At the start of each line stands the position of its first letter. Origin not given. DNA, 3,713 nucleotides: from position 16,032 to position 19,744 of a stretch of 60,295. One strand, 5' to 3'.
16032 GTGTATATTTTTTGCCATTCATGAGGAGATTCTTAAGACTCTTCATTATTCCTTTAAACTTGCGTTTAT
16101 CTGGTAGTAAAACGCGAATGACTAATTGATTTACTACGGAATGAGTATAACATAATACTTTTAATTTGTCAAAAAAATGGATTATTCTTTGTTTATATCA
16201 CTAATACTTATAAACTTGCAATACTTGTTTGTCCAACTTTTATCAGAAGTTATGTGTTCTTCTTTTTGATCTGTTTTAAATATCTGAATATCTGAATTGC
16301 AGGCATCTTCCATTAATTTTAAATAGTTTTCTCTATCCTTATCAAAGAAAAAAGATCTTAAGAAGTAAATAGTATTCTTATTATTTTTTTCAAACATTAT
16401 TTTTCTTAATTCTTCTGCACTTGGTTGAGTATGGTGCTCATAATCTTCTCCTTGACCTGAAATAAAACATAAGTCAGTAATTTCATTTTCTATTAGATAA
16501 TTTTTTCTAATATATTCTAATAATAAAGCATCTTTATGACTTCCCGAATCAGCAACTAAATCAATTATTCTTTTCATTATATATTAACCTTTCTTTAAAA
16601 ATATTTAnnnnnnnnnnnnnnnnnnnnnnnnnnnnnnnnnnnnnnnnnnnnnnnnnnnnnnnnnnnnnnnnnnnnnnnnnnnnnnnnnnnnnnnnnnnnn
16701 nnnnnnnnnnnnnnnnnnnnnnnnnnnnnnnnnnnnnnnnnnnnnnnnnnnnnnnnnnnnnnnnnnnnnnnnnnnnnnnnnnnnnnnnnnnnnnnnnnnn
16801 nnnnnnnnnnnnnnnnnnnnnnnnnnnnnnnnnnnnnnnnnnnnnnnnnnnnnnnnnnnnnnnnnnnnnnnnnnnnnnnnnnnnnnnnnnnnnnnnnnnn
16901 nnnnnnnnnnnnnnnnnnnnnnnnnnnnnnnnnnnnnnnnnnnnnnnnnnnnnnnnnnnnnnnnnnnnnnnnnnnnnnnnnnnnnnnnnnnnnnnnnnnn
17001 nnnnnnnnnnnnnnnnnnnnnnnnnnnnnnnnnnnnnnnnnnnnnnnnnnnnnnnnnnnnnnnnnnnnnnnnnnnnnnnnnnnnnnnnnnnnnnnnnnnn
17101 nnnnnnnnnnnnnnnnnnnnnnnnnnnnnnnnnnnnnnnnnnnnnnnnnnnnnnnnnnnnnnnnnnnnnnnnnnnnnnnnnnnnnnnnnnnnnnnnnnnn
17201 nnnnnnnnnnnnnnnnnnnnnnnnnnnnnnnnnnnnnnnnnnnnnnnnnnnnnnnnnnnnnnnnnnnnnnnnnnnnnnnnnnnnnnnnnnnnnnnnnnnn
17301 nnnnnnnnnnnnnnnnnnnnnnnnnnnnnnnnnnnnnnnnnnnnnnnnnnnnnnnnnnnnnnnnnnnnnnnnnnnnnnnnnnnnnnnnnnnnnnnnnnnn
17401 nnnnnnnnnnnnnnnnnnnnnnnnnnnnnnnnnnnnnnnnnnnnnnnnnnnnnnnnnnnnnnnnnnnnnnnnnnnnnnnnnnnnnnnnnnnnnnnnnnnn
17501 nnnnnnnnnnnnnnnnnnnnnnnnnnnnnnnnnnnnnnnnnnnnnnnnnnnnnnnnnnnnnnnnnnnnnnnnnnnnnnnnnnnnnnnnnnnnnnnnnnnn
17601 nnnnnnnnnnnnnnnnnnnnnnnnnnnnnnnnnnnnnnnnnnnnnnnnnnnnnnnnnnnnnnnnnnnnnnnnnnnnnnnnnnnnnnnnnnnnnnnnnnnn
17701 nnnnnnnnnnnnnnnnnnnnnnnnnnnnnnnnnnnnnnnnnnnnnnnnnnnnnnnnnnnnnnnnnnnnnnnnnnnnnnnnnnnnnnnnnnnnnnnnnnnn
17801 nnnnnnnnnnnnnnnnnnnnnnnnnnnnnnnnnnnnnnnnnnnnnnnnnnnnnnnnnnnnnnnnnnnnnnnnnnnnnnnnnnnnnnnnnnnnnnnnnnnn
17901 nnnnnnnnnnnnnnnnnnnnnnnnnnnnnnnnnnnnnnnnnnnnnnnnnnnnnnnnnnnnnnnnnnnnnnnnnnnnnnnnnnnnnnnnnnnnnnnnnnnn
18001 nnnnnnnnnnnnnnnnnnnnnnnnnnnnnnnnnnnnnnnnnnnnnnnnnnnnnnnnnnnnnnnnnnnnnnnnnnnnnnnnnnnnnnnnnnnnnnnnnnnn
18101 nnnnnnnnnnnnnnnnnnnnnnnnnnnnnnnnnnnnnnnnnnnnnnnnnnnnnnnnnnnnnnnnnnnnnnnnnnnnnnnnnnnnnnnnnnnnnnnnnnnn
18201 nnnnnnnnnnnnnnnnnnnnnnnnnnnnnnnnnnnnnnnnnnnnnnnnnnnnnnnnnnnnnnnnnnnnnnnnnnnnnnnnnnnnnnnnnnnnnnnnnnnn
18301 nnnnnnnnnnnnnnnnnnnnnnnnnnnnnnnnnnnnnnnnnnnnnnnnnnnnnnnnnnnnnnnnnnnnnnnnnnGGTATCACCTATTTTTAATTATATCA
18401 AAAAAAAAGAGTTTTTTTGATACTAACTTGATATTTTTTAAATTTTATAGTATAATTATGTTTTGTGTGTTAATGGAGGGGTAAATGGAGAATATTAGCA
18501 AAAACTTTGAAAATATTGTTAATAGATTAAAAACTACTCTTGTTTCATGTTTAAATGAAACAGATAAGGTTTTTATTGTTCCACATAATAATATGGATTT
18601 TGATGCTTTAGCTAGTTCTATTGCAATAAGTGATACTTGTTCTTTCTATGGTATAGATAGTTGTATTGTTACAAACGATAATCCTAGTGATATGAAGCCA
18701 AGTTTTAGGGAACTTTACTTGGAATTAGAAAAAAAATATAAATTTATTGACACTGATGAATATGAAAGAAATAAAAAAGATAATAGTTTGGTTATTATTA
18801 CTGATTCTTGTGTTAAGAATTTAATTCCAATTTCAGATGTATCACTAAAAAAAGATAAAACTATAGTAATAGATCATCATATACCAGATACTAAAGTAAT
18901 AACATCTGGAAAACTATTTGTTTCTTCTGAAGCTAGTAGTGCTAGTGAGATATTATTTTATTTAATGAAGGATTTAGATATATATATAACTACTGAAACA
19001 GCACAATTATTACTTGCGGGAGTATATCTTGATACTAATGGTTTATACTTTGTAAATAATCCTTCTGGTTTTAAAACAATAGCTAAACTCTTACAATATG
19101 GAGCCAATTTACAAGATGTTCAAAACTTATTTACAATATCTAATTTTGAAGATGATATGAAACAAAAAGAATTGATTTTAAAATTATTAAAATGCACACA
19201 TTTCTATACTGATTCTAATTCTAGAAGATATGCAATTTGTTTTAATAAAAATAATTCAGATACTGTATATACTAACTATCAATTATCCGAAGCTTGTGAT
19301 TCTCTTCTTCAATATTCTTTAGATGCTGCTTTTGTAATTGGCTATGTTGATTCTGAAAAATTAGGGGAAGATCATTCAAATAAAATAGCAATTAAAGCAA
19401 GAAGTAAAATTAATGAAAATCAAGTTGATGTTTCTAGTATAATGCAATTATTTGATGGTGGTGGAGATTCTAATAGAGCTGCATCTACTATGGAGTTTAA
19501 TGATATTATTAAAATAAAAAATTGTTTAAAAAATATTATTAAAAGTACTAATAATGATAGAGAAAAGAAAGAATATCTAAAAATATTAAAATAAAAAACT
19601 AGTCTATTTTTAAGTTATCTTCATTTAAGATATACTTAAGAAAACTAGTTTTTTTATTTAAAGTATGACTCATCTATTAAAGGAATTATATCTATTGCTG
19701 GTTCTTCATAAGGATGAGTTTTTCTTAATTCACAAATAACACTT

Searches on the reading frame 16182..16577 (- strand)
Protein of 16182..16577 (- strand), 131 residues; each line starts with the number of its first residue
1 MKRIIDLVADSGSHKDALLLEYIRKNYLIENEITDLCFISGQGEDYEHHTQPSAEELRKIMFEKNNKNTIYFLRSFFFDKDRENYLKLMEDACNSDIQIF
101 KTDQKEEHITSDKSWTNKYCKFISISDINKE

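Call 3: search_protein_families(library=pfam, proteins=[window:16182-16577:-], max_evalue=0.01)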
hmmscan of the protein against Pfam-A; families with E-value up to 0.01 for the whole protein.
window:16182-16577:- (131 aa): 0 families

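Call 4: search_protein_families(library=ncbifam, proteins=[window:16182-16577:-], max_evalue=0.01)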
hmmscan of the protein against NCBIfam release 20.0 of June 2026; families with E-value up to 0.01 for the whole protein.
window:16182-16577:- (131 aa): 1 family
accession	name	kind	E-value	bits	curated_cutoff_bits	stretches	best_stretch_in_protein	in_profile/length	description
TIGR01499.1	folC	subfamily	0.0063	15.9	162.65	1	49-114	287-352/400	bifunctional protein FolC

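Call 55: search_protein_families(library=padloc, proteins=[window:16182-16577:-], max_evalue=0.01)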
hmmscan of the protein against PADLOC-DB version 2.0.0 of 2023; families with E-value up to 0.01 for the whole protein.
window:16182-16577:- (131 aa): 0 families

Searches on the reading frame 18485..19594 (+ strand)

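Call 25: search_protein_families(library=pfam, proteins=[window:18485-19594:+], max_evalue=0.001)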
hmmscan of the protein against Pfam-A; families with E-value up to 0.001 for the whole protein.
window:18485-19594:+ (369 aa): 1 family
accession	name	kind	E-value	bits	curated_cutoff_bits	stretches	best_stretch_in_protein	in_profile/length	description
PF01368.27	DHH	-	2.1e-14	54.3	28.1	1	28-180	1-125/125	DHH family, N-terminal domain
